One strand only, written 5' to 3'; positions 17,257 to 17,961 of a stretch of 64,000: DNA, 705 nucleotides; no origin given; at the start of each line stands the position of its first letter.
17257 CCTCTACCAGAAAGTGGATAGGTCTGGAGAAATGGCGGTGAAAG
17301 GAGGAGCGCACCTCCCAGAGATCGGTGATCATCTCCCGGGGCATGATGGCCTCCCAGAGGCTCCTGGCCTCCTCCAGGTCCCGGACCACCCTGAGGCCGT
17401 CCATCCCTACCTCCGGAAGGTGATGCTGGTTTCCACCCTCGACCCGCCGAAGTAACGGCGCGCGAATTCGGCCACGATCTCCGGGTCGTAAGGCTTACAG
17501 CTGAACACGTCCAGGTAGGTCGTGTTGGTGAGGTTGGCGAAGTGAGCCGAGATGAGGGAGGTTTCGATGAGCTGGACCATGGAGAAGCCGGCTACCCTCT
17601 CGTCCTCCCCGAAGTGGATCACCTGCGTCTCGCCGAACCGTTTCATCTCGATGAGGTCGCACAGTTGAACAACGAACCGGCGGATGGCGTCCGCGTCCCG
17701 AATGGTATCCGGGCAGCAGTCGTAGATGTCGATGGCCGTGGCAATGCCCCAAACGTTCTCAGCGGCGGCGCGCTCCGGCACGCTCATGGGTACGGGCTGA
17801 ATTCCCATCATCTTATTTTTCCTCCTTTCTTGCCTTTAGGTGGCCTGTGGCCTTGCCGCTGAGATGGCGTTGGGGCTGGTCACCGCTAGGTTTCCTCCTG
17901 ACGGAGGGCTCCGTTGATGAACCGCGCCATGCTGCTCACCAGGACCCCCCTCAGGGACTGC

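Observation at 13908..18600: TetR-regulated operon combining an AdoMetDC-like proenzyme, a FemAB-type GNAT, an ATP-grasp ligase and a fold-III PLP decarboxylase: candidate pathway for an undescribed modified polyamine or pseudo-peptide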

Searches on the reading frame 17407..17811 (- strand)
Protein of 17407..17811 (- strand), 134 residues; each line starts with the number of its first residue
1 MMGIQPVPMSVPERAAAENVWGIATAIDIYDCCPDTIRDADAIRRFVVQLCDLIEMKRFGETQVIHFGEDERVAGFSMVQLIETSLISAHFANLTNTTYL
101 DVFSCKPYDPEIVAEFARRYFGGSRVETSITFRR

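Call 3: search_protein_families(library=pfam, proteins=[window:17407-17811:-], max_evalue=0.01)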
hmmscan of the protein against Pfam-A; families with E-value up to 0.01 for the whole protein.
window:17407-17811:- (134 aa): 1 family
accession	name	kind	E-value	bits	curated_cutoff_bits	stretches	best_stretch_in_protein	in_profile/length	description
PF02675.21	AdoMet_dc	-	1.3e-22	80.6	25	1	26-133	3-106/107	S-adenosylmethionine decarboxylase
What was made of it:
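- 17407..17811 (-): SpeDC-type pyruvoyl-dependent decarboxylase proenzyme, 134 aa. Predicted self-cleavage falls between Thr84 and Ser85. Catalytic residues are His90 and Cys105. Diagnostic residues are Gln80, Thr84, Phe91 and Tyr99. Probable reaction: L-ornithine to putrescine. PF02675 at 1.3e-22 (call 3).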

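Call 4: search_protein_families(library=ncbifam, proteins=[window:17407-17811:-], max_evalue=0.01)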
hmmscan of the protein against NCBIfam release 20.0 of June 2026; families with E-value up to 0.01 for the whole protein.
window:17407-17811:- (134 aa): 1 family
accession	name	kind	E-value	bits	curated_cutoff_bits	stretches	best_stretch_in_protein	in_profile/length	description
TIGR03330.1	SAM_DCase_Bsu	equivalog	2.2e-06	28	75.65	1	21-130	3-108/112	adenosylmethionine decarboxylase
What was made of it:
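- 17407..17811 (-): TIGR03330 (bona fide AdoMetDC) scores 28 bits against a cut-off of 75.65 (call 4).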

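Call 6: search_solved_structures(query=window:17407-17811:-, max_evalue=0.01, show_alignments=3)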
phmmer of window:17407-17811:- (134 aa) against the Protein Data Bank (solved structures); distinct sequences matched with E-value up to 0.01: 0.

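Call 10: find_homologous_proteins(query=window:17407-17811:-, max_evalue=0.001)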
Query window:17407-17811:- (134 aa): 5638 proteins with E <= 0.001 among 5654 candidates; the best 120 are listed.
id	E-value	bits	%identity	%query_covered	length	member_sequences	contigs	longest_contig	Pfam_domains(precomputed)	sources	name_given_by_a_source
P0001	2.5e-75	269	91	100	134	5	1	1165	PF02675.22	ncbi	-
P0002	4.9e-75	268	88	100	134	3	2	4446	PF02675.22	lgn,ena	-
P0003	3.0e-74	265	87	100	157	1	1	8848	PF02675.22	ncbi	-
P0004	3.4e-74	265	87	100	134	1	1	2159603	PF02675.22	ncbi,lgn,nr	ncbi:MAG: S-adenosylmethionine decarboxylase [bacterium]|nr:MAG: S-adenosylmethionine decarboxylase 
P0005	1.2e-73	263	86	100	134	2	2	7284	PF02675.22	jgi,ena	-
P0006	1.3e-73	263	86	100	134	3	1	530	PF02675.22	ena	-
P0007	1.8e-73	263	87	100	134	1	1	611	PF02675.22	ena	-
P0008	2.4e-73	262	86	100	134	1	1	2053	PF02675.22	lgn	-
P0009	2.5e-73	262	87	100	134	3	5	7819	PF02675.22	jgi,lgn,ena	jgi:S-adenosylmethionine/arginine decarboxylase-like enzyme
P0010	3.5e-73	262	89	100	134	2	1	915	PF02675.22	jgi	jgi:S-adenosylmethionine/arginine decarboxylase-like enzyme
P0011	8.9e-73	260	87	100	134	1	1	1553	PF02675.22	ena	-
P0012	2.4e-72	259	83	100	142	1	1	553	PF02675.22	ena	-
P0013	3.0e-72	259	87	100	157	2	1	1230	PF02675.22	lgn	-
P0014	1.7e-71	256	84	100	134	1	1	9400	PF02675.22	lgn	-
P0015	1.7e-71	256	85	100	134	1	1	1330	PF02675.22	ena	-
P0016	3.3e-71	255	85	100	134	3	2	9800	PF02675.22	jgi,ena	-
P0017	6.2e-71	254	85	100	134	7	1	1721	PF02675.22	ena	-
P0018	7.6e-71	254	84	100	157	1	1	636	PF02675.22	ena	-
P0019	1.4e-69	250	88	94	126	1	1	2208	PF02675.22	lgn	-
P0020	2.1e-69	249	85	97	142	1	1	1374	PF02675.22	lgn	-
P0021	9.0e-68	244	85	94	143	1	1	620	PF02675.22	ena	-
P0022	3.2e-67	242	80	99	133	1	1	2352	PF02675.22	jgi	jgi:S-adenosylmethionine/arginine decarboxylase-like enzyme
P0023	6.6e-67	241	75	100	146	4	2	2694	PF02675.22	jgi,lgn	-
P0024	5.2e-66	238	79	100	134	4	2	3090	PF02675.22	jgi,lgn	jgi:S-adenosylmethionine/arginine decarboxylase-like enzyme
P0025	3.3e-64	233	83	94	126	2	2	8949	PF02675.22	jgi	jgi:S-adenosylmethionine/arginine decarboxylase-like enzyme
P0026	5.5e-64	232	79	97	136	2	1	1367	PF02675.22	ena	-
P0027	6.2e-63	229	76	100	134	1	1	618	PF02675.22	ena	-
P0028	7.0e-63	228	78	97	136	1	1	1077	PF02675.22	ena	-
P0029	1.8e-62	227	74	100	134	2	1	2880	PF02675.22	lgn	-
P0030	8.3e-62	225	74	100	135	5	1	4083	PF02675.22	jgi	jgi:S-adenosylmethionine/arginine decarboxylase-like enzyme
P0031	3.9e-61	223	74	99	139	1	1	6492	PF02675.22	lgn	-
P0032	5.9e-61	222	81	93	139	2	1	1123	PF02675.22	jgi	jgi:S-adenosylmethionine/arginine decarboxylase-like enzyme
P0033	1.1e-60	221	79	93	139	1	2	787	PF02675.22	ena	-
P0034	1.9e-60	220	73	99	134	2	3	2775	PF02675.22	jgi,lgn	jgi:S-adenosylmethionine/arginine decarboxylase-like enzyme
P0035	2.2e-60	220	79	93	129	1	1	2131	PF02675.22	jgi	-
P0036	2.2e-60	220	79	93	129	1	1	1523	PF02675.22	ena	-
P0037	4.9e-60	219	73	99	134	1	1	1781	PF02675.22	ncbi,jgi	-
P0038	5.1e-60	219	78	93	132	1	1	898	PF02675.22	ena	-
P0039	5.3e-60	219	78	93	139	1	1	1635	PF02675.22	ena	-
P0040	8.1e-60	218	78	93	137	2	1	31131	PF02675.22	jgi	jgi:S-adenosylmethionine/arginine decarboxylase-like enzyme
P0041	1.2e-59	218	72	100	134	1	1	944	PF02675.22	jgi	jgi:S-adenosylmethionine/arginine decarboxylase-like enzyme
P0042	1.7e-59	217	77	93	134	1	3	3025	PF02675.22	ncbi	-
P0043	1.8e-59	217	73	99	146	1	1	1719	PF02675.22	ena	-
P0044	1.8e-59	217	77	93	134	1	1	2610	PF02675.22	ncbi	-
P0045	2.1e-59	217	77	93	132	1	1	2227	PF02675.22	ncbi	-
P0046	2.5e-59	217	70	99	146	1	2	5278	PF02675.22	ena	-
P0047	3.8e-59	216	75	94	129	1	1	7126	PF02675.22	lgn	-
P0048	5.4e-59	216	76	93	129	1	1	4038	PF02675.22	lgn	-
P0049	5.7e-59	216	75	93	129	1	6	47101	PF02675.22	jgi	jgi:S-adenosylmethionine/arginine decarboxylase-like enzyme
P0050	7.2e-59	215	75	93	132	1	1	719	PF02675.22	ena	-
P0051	8.7e-59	215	76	93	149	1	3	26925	PF02675.22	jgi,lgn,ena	-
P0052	8.8e-59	215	78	91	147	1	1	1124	PF02675.22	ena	-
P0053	1.3e-58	215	75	94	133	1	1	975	PF02675.22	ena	-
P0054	1.4e-58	214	76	93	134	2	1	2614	PF02675.22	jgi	jgi:S-adenosylmethionine/arginine decarboxylase-like enzyme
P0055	1.5e-58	214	74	93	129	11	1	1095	PF02675.22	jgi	-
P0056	1.5e-58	214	73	97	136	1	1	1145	PF02675.22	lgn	-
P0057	1.6e-58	214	76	93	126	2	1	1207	PF02675.22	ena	-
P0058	1.7e-58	214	70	99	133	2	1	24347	PF02675.22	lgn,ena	-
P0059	2.0e-58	214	76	97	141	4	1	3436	PF02675.22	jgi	-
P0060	2.1e-58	214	71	99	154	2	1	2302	PF02675.22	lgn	-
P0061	2.3e-58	214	76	93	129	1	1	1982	PF02675.22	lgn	-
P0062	2.5e-58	214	75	93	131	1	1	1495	PF02675.22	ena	-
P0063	2.5e-58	214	77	91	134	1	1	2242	PF02675.22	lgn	-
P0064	2.6e-58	214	76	90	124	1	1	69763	PF02675.22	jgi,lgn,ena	-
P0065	2.6e-58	214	76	93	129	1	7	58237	PF02675.22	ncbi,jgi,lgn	jgi:S-adenosylmethionine/arginine decarboxylase-like enzyme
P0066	2.7e-58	214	77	93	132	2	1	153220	PF02675.22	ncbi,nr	ncbi:MAG: S-adenosylmethionine decarboxylase [Candidatus Krumholzibacteriota bacterium]|nr:S-adenosy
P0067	2.7e-58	214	76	93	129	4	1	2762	PF02675.22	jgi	jgi:S-adenosylmethionine/arginine decarboxylase-like enzyme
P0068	3.1e-58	213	71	96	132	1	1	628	PF02675.22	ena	-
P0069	3.9e-58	213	76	93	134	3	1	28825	PF02675.22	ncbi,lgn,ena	-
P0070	4.0e-58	213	77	90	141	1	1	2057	PF02675.22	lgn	-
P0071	4.9e-58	213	70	99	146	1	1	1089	PF02675.22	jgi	-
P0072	5.0e-58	213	78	90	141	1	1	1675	PF02675.22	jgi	jgi:S-adenosylmethionine/arginine decarboxylase-like enzyme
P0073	5.1e-58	213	79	90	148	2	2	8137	PF02675.22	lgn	-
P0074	5.1e-58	213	76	93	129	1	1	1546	PF02675.22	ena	-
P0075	5.4e-58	213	76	93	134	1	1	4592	PF02675.22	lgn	-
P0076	6.0e-58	212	75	93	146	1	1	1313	PF02675.22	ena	-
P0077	6.2e-58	212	76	93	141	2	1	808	PF02675.22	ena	-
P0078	6.6e-58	212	72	99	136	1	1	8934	PF02675.22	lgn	-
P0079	6.8e-58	212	76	93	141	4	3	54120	PF02675.22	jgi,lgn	-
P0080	7.1e-58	212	77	90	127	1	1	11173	PF02675.22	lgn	-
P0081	7.8e-58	212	74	94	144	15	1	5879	PF02675.22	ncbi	-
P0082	1.1e-57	212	74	93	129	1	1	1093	PF02675.22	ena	-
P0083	1.2e-57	211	76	92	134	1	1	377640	PF02675.22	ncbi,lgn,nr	ncbi:MAG: S-adenosylmethionine decarboxylase [Candidatus Krumholzibacteriota bacterium]|nr:S-adenosy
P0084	1.2e-57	211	73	94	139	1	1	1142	PF02675.22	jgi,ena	-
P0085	1.2e-57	211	72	97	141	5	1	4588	PF02675.22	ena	-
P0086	1.3e-57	211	77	93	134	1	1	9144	PF02675.22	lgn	-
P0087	1.3e-57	211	74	93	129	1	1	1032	PF02675.22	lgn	-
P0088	1.4e-57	211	73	95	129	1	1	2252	PF02675.22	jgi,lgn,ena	-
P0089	1.5e-57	211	75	93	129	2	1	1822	PF02675.22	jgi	-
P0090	1.7e-57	211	69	99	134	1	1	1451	PF02675.22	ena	-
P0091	1.8e-57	211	71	94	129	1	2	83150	PF02675.22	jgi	jgi:S-adenosylmethionine/arginine decarboxylase-like enzyme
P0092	1.8e-57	211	75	92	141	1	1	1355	PF02675.22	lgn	-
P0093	1.9e-57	211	76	93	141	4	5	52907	PF02675.22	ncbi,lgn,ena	-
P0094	1.9e-57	211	71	94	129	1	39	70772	PF02675.22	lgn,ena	-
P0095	1.9e-57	211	78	90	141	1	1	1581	PF02675.22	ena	-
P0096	1.9e-57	211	77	93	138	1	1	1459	PF02675.22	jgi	-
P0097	1.9e-57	211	75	93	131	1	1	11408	PF02675.22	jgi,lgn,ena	-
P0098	2.0e-57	211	74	93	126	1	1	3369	PF02675.22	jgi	-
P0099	2.0e-57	211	76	91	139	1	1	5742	PF02675.22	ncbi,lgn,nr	ncbi:MAG: S-adenosylmethionine decarboxylase [Candidatus Hydrogenedentes bacterium]|nr:S-adenosylmet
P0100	2.1e-57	211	69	100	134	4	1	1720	PF02675.22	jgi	jgi:S-adenosylmethionine/arginine decarboxylase-like enzyme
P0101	2.1e-57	211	78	93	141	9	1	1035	PF02675.22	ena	-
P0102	2.2e-57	211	69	100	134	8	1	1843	PF02675.22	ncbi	-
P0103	2.3e-57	211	75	94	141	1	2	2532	PF02675.22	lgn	-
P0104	2.3e-57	211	76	93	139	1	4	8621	PF02675.22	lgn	-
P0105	2.3e-57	210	73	93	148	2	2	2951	PF02675.22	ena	-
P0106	2.5e-57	210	71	93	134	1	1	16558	PF02675.22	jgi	-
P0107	2.7e-57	210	72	97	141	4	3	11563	PF02675.22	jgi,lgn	jgi:S-adenosylmethionine/arginine decarboxylase-like enzyme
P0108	2.7e-57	210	72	93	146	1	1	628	PF02675.22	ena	-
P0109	2.8e-57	210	74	93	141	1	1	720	PF02675.22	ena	-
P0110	2.8e-57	210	71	93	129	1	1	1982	PF02675.22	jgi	-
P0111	2.9e-57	210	71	93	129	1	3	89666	PF02675.22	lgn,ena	-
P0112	3.2e-57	210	71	97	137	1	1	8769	PF02675.22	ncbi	-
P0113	3.2e-57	210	77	90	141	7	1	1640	PF02675.22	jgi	-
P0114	3.2e-57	210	74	95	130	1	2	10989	PF02675.22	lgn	-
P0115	3.6e-57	210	74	92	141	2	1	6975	PF02675.22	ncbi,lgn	-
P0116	3.7e-57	210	76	90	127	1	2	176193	PF02675.22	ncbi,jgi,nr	ncbi:MAG: S-adenosylmethionine decarboxylase [Desulfarculus sp.]|jgi:S-adenosylmethionine/arginine d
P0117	3.9e-57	210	74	93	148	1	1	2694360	PF02675.22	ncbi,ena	-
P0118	3.9e-57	210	74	93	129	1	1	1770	PF02675.22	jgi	jgi:S-adenosylmethionine/arginine decarboxylase-like enzyme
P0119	4.4e-57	210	73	93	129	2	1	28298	PF02675.22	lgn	-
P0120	4.4e-57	210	74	93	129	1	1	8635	PF02675.22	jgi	-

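Call 14: find_encoding_contigs(protein=P0004, flank=8000, max_places=2)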
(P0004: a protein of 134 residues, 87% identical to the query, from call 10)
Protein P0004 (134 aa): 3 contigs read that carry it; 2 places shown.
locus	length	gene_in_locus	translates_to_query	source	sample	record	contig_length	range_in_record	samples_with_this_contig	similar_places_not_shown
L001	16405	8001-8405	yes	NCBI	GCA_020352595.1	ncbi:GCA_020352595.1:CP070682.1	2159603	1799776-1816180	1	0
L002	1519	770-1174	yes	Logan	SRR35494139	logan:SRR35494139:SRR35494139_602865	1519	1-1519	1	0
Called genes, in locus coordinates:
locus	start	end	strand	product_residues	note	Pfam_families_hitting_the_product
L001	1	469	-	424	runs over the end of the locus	PF01266:DAO (weak), PF13450:NAD_binding_8, PF13454:NAD_binding_9 (faint), PF01593:Amino_oxidase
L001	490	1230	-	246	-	PF06966:DUF1295, PF02544:Steroid_dh, PF04191:PEMT (weak)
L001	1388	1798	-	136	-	PF09945:DUF2177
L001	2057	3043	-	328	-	PF12773:DZR, PF13240:Zn_Ribbon_1 (faint)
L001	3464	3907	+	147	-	PF03232:COQ7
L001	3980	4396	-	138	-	PF22751:DUF488-N3a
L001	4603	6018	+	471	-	PF01553:Acyltransferase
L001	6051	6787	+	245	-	-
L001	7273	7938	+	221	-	PF00440:TetR_N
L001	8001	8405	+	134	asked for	PF02675:AdoMet_dc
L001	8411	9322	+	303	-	PF13480:Acetyltransf_6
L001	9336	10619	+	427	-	PF13535:ATP-grasp_4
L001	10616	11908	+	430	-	PF00278:Orn_DAP_Arg_deC (weak), PF02784:Orn_Arg_deC_N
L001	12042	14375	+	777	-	PF00324:AA_permease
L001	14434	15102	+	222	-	-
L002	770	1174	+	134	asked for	PF02675:AdoMet_dc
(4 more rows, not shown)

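Call 15: find_encoding_contigs(protein=P0066, flank=8000, max_places=2)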
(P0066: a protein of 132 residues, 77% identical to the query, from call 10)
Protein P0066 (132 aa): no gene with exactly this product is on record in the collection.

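Call 16: find_encoding_contigs(protein=P0116, flank=8000, max_places=2)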
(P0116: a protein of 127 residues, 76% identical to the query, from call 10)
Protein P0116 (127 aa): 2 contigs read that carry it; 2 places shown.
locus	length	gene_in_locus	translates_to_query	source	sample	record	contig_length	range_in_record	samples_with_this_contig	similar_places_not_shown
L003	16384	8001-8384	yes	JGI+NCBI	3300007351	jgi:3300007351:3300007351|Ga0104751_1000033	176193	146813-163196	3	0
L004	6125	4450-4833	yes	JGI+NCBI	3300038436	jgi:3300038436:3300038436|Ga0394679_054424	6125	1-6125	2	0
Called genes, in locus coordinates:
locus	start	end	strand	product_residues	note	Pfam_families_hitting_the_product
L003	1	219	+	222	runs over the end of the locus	PF00923:TAL_FSA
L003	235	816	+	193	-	PF01066:CDP-OH_P_transf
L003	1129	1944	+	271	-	-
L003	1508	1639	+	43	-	-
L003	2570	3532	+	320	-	PF13369:Transglut_core2 (faint), PF00515:TPR_1 (faint), PF07719:TPR_2 (faint), PF13371:TPR_9 (faint), PF13414:TPR_11 (weak), PF13428:TPR_14 (faint), PF14559:TPR_19 (faint), PF23914:TPR_CcmH_CycH (faint), +2 more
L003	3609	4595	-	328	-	PF00989:PAS, PF08448:PAS_4 (faint), PF13426:PAS_9, PF00990:GGDEF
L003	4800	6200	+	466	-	PF00158:Sigma54_activat, PF13191:AAA_16 (weak), PF14532:Sigma54_activ_2, PF07728:AAA_5, PF25601:AAA_lid_14, PF02954:HTH_8 (weak)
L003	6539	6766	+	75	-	-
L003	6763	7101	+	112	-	PF08823:PG_binding_2 (weak), PF01471:PG_binding_1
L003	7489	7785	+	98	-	PF00216:Bac_DNA_binding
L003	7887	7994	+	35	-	-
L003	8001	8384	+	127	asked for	PF02675:AdoMet_dc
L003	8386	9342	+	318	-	PF13480:Acetyltransf_6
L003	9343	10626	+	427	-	PF02655:ATP-grasp_3 (weak), PF13535:ATP-grasp_4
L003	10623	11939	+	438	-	PF01168:Ala_racemase_N (weak), PF02784:Orn_Arg_deC_N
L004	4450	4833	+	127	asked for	PF02675:AdoMet_dc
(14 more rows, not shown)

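Call 20: find_related_loci(query=A1, collection=genome_contigs, flank=7000)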
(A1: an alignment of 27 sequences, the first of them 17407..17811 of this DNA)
Query A1 (134 aa) in genome_contigs; peptide patterns used: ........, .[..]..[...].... (x = any residue, [..] = any of these).
599 stretches matched a pattern (row limit reached: there are more); 596 encode a relative of the query (tblastn E <= 1e-3); the best 80 are kept; 80 distinct loci.
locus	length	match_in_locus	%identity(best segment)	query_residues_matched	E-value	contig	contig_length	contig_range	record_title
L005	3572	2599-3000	87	1-134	2e-79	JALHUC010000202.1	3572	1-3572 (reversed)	MAG: bacterium isolate PFL40 seq_1178171, whole genome shotgun sequence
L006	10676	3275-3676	87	1-134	4e-79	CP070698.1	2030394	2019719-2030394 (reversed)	MAG: bacterium isolate bin582 chromosome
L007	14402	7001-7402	87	1-134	2e-78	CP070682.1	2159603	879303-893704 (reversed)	MAG: bacterium isolate bin676 chromosome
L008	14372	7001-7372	76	10-133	6e-64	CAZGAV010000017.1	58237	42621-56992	MAG TPA_asm: uncultured Ignavibacteriales bacterium isolate binchicken_co150_3 genome assembly, contig: NODE_1026_length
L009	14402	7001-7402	69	1-134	2e-63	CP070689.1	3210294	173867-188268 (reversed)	MAG: Deltaproteobacteria bacterium isolate bin63 chromosome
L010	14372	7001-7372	74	11-134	5e-63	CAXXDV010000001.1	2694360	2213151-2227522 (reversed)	MAG: Desulfosudaceae bacterium isolate 2fa5082e-9599-4a38-b238-f5dfa6a28bc4 genome assembly, contig: contig_1, whole gen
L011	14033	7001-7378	72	9-134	1e-62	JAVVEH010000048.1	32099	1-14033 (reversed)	MAG: Lentisphaeria bacterium isolate TamC13-16 NODE_1138_length_32099_cov_13.696105, whole genome shotgun sequence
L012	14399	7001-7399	72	8-134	7e-63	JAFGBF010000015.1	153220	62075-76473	MAG: Candidatus Krumholzibacteriota bacterium isolate Zod_Metabat.1015 k87_6359578, whole genome shotgun sequence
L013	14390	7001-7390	72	5-134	7e-63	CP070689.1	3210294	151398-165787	MAG: Deltaproteobacteria bacterium isolate bin63 chromosome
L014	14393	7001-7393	71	3-134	2e-62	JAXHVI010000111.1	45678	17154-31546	MAG: Thermodesulfobacteriota bacterium isolate MAG73_tar_biofilm MAG73_111, whole genome shotgun sequence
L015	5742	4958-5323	76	13-134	2e-62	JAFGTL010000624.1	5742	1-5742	MAG: Candidatus Hydrogenedentota bacterium isolate Zod_Metabat.968 k87_10943949, whole genome shotgun sequence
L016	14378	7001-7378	72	9-134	2e-62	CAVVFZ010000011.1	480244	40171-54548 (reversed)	MAG: uncultured delta proteobacterium isolate MFD01721.bin.1.133 genome assembly, contig: contig_22516, whole genome sho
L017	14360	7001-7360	76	14-133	6e-62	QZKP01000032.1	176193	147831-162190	MAG: Desulfarculus sp. isolate SURF_10 Ga0104751_1000033, whole genome shotgun sequence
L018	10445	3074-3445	76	10-133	9e-62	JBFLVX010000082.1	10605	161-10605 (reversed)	MAG: Nitrospirota bacterium isolate MAG017 MAG017_82, whole genome shotgun sequence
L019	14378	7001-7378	75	9-134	1e-61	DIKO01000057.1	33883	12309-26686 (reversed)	MAG TPA_asm: Desulfobacteraceae bacterium UBA5616 UBA5616_contig_26158, whole genome shotgun sequence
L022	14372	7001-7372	72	10-133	2e-61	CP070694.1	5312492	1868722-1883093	MAG: Desulfobacterales bacterium isolate bin60 chromosome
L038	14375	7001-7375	72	10-134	2e-60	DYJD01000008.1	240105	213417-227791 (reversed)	MAG TPA_asm: Desulfosudis oleivorans isolate FI88_2_51_70 Afr_mines_FI88_35_length_240105_cov_30_549577, whole genome sh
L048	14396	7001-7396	69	3-134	6e-60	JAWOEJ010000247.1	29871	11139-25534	MAG: Desulfobacteraceae bacterium isolate BLK5-3.bin.174 k191_2238354, whole genome shotgun sequence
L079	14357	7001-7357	73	15-133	1e-58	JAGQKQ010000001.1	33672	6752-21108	MAG: Candidatus Omnitrophota bacterium isolate HKST-UBA08 NODE_1_length_33672_cov_3.243459, whole genome shotgun sequenc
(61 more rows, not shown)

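Call 32: search_protein_families(library=padloc, proteins=[window:17407-17811:-], max_evalue=0.01)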
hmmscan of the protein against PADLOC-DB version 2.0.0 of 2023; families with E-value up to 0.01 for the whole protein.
window:17407-17811:- (134 aa): 0 families

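Call 38: search_solved_structures(query=A1, max_evalue=1, show_alignments=3)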
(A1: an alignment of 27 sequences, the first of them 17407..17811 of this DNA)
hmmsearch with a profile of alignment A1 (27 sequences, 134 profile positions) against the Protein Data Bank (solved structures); distinct sequences matched with E-value up to 1: 12.
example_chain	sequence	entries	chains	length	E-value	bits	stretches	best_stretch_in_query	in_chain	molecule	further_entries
2r4g_A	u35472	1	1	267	0.13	15.2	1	29-67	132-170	Telomerase reverse transcriptase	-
5bop_A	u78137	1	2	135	0.13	15.1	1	93-125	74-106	Nanobody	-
5c9h_A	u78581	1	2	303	0.16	14.8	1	29-67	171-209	Telomerase reverse transcriptase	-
6qup_B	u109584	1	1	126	0.21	14.5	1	93-124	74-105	Nanobody 186 (Nb186)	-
8xld_B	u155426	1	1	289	0.25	14.3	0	93-119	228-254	Nanobody(Staygold-S2G10)-Nanobody(Staygold-S4F1)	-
5fsb_A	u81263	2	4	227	0.28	14.1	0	14-33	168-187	TECTONIN 2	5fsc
8k3l_B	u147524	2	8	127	0.5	13.3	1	92-125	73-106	NB3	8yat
4f6a_A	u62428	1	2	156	0.69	12.8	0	61-89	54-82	BH1408 protein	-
4w2o_A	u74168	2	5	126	0.7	12.8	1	93-126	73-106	Anti-Marburgvirus Nucleoprotein Single Domain Antibody B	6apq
7d30_A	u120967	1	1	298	0.73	12.8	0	93-113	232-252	sybody fusion of MR17-SR31 with a GS linker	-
5lwf_C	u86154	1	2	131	0.74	12.7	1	93-126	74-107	Camelid heavy-chain antibody variable fragment cAb-G10S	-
4e0a_A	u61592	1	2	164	0.81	12.6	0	61-89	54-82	BH1408 protein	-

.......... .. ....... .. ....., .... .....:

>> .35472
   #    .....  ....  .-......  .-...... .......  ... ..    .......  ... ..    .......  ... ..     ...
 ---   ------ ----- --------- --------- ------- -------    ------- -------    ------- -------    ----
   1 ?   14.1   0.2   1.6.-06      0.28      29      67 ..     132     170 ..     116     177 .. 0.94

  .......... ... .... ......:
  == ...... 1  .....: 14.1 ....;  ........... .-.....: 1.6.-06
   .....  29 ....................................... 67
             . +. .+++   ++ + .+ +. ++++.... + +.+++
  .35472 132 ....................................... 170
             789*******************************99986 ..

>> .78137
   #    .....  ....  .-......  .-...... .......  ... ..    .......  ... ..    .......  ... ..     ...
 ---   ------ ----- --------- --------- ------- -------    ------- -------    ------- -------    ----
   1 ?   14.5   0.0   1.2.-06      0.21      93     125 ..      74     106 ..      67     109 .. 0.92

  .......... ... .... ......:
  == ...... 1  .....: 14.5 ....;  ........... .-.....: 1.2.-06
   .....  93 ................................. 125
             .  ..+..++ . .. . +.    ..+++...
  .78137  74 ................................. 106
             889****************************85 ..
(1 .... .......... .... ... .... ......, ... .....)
